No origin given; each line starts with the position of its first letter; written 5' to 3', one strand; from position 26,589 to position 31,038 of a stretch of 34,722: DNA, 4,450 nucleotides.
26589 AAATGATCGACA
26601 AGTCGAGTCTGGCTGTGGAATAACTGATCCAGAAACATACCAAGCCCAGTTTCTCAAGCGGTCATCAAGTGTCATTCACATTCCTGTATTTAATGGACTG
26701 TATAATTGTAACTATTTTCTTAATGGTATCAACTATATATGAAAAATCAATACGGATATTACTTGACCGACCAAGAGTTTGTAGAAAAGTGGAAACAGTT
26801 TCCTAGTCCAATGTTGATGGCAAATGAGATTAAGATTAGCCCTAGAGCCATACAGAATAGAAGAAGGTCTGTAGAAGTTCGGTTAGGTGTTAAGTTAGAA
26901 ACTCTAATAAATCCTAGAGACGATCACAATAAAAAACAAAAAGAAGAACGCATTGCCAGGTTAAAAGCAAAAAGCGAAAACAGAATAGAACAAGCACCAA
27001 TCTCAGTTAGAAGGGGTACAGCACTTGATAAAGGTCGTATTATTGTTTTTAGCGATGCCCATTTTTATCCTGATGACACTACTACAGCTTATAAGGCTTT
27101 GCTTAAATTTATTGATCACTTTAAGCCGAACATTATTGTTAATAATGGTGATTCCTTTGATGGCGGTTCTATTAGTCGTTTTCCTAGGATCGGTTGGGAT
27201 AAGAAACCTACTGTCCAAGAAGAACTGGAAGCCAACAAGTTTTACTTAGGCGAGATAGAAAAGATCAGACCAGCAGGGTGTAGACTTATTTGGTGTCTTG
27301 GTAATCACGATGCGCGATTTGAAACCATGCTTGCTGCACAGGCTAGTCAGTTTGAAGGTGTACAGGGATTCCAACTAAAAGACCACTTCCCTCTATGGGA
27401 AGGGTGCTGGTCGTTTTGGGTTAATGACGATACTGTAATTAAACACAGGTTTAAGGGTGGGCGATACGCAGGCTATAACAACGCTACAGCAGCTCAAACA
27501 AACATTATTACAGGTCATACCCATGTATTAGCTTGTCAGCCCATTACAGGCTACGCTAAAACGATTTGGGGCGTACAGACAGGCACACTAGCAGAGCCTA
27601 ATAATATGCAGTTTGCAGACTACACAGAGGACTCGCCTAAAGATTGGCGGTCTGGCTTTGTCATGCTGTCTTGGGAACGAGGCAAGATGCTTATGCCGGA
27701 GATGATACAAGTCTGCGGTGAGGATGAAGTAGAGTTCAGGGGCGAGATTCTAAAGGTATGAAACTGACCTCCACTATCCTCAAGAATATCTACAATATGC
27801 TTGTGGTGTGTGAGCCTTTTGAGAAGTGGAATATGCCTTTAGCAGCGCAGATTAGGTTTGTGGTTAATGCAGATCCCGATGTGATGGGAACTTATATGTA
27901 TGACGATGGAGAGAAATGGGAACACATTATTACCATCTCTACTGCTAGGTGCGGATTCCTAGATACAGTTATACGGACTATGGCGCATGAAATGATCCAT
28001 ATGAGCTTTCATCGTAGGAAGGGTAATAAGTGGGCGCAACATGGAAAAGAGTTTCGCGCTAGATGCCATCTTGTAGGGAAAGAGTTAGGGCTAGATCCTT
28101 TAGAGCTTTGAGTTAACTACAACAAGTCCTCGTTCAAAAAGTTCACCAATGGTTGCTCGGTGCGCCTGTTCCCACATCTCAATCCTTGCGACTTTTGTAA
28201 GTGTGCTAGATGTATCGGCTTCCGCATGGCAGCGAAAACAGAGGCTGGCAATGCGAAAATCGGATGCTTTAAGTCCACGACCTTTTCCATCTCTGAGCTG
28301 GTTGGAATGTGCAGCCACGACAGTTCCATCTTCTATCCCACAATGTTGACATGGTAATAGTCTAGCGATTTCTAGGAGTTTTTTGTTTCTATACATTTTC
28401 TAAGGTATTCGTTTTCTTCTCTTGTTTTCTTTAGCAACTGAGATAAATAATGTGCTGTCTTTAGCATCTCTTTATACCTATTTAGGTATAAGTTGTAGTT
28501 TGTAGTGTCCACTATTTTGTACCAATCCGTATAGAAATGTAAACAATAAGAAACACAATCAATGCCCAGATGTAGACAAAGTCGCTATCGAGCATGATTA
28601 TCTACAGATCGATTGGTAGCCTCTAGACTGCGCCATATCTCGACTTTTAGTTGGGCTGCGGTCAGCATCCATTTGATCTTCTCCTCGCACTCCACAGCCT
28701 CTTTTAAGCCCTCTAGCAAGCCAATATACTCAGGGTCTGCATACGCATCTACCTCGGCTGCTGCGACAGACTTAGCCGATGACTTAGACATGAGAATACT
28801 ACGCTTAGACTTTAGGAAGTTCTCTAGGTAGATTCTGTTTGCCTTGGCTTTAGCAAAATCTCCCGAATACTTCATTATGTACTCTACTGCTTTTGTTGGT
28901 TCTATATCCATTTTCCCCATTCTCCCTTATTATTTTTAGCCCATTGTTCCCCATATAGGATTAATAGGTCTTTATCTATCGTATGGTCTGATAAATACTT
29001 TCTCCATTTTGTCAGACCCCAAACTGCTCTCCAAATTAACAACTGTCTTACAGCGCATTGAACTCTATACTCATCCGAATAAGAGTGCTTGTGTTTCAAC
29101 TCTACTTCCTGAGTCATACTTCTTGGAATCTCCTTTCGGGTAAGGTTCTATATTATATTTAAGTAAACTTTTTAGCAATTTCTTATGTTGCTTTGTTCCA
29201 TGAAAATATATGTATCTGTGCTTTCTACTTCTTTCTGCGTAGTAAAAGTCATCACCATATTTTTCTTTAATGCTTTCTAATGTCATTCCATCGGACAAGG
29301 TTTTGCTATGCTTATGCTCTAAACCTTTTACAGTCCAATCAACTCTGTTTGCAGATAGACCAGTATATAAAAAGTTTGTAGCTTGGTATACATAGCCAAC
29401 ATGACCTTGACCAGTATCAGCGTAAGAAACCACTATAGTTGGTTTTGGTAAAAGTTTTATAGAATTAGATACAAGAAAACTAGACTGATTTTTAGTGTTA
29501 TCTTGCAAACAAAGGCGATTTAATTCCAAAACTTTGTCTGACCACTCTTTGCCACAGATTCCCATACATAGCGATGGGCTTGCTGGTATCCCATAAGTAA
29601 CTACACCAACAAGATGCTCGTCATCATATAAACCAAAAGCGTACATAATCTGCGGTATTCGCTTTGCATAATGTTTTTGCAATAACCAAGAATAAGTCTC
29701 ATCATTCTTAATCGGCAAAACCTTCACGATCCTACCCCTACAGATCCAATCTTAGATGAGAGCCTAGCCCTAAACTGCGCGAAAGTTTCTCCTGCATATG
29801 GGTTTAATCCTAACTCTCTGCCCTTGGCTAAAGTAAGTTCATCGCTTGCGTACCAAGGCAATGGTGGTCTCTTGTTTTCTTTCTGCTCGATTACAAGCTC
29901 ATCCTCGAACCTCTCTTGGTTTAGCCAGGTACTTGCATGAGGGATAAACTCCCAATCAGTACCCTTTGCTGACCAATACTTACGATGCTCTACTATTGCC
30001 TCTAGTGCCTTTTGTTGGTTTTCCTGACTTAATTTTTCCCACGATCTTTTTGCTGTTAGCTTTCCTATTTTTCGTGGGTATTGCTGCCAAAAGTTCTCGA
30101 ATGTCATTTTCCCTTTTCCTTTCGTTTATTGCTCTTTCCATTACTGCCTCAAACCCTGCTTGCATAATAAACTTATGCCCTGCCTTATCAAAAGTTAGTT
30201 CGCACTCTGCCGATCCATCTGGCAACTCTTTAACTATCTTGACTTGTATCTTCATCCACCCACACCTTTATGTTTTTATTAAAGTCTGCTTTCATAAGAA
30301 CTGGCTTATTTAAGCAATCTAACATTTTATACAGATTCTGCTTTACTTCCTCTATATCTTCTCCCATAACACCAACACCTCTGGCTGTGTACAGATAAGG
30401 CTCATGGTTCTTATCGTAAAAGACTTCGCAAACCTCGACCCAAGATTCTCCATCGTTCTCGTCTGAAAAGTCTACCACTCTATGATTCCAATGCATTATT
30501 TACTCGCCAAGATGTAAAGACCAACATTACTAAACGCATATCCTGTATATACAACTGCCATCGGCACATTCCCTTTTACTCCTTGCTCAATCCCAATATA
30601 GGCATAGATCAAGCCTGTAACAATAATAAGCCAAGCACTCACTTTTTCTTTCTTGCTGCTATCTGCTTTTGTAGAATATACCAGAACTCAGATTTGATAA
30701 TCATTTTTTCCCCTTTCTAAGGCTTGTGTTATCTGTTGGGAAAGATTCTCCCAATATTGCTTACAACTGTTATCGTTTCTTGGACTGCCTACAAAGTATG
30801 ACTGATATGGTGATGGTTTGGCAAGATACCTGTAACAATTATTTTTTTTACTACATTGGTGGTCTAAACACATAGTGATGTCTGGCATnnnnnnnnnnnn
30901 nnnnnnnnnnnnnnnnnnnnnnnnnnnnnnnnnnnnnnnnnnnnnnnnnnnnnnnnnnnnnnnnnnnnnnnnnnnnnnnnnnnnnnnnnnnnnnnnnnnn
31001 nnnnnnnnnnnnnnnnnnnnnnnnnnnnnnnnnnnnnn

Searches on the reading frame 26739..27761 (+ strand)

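Call 80: search_protein_families(library=pfam, proteins=[window:26739-27761:+], max_evalue=0.001)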
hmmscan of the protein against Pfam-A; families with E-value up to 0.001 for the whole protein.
window:26739-27761:+ (340 aa): 2 families
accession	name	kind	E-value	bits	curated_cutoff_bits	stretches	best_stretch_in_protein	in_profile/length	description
PF00149.33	Metallophos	-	3.1e-09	38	21.5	1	100-205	2-72/191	Calcineurin-like phosphoesterase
PF12850.12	Metallophos_2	-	0.00026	21.4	27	0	100-288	2-139/154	Calcineurin-like phosphoesterase superfamily domain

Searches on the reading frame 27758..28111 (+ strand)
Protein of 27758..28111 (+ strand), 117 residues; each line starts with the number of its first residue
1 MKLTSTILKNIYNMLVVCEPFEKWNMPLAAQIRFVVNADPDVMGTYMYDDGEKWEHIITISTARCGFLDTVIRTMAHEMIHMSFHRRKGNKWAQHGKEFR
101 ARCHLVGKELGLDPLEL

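Call 80: search_protein_families(library=pfam, proteins=[window:27758-28111:+], max_evalue=0.001)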
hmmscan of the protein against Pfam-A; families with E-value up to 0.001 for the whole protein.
window:27758-28111:+ (117 aa): 1 family
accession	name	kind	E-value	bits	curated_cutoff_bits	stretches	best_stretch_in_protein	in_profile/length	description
PF10263.15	SprT-like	-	1.2e-07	32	25.6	1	42-109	32-98/108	SprT-like family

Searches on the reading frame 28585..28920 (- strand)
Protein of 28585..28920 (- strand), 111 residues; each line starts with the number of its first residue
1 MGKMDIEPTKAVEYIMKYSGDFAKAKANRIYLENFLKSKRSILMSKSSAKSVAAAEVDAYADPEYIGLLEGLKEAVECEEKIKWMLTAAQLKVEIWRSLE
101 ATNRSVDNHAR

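Call 11: search_protein_families(library=phrogs, proteins=[window:28585-28920:-], max_evalue=0.01)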
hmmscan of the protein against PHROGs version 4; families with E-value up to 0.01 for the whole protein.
window:28585-28920:- (111 aa): 1 family
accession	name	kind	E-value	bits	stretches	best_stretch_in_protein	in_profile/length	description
phrog_22929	-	unknown function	0.0075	17.4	0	81-110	44-73/74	-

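Call 12: search_protein_families(library=pfam, proteins=[window:28585-28920:-], max_evalue=0.01)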
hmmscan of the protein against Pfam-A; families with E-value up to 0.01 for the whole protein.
window:28585-28920:- (111 aa): 0 families

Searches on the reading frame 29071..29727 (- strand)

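Call 11: search_protein_families(library=phrogs, proteins=[window:29071-29727:-], max_evalue=0.01)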
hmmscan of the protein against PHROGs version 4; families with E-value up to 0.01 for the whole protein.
window:29071-29727:- (218 aa): 1 family
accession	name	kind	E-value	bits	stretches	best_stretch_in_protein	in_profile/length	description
phrog_1384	-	other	3.9e-59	201.1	1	1-214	21-234/245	Mom-like DNA modification protein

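Call 12: search_protein_families(library=pfam, proteins=[window:29071-29727:-], max_evalue=0.01)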
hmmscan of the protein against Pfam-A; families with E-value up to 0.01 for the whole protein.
window:29071-29727:- (218 aa): 1 family
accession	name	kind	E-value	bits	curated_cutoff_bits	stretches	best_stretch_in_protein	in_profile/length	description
PF25680.1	Mom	-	7.5e-42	143.7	27.1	1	3-198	4-202/202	Mom protein family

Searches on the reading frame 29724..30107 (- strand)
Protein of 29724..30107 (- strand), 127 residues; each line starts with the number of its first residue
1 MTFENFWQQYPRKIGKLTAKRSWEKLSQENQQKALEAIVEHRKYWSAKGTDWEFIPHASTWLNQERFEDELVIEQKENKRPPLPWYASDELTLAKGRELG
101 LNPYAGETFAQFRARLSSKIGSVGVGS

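Call 11: search_protein_families(library=phrogs, proteins=[window:29724-30107:-], max_evalue=0.01)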
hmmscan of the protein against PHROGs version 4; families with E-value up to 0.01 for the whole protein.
window:29724-30107:- (127 aa): 7 families
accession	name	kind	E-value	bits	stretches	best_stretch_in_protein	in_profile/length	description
phrog_270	-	DNA, RNA and nucleotide metabolism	3.3e-19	70.5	1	3-81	179-260/383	replication initiation protein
phrog_9474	-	DNA, RNA and nucleotide metabolism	1.9e-16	61.5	1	2-84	178-262/288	replication initiation protein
phrog_9327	-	DNA, RNA and nucleotide metabolism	6.7e-12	46.6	1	2-70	173-241/276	primosomal protein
phrog_35156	-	unknown function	8.7e-10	39.8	1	1-68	85-150/154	-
phrog_16304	-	unknown function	9.1e-10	39.8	1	2-71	146-216/244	-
phrog_10293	-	unknown function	1.1e-08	36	1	2-76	16-90/185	-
phrog_8489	-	DNA, RNA and nucleotide metabolism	0.0072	17.4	1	3-79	166-250/296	DnaD-like helicase loader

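Call 12: search_protein_families(library=pfam, proteins=[window:29724-30107:-], max_evalue=0.01)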
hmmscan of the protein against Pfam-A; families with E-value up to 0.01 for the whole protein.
window:29724-30107:- (127 aa): 0 families

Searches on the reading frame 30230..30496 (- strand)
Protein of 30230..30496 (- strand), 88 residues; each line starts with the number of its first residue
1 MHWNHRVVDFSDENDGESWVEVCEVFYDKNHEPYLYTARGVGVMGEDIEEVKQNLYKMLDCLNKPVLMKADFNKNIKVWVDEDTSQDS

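Call 11: search_protein_families(library=phrogs, proteins=[window:30230-30496:-], max_evalue=0.01)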
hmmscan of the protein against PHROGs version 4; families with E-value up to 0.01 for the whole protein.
window:30230-30496:- (88 aa): 1 family
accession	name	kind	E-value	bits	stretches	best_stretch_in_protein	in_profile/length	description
phrog_21321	-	unknown function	2.4e-08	35.1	1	1-72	17-91/104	-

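Call 12: search_protein_families(library=pfam, proteins=[window:30230-30496:-], max_evalue=0.01)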
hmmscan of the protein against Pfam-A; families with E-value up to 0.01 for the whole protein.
window:30230-30496:- (88 aa): 0 families

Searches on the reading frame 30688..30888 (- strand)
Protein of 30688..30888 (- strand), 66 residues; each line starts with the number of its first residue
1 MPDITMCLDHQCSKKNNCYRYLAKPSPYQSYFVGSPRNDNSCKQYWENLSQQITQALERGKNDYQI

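Call 11: search_protein_families(library=phrogs, proteins=[window:30688-30888:-], max_evalue=0.01)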
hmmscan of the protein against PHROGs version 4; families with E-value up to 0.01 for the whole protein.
window:30688-30888:- (66 aa): 1 family
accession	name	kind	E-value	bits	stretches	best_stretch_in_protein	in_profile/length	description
phrog_20586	-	unknown function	3.3e-09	37.9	1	4-52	1-48/59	-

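Call 12: search_protein_families(library=pfam, proteins=[window:30688-30888:-], max_evalue=0.01)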
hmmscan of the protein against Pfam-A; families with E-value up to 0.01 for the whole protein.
window:30688-30888:- (66 aa): 1 family
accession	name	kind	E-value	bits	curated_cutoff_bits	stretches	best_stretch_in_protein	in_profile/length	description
PF07916.16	TraG_N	-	0.0008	18.9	36.1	1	13-64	185-231/462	TraG-like protein, N-terminal region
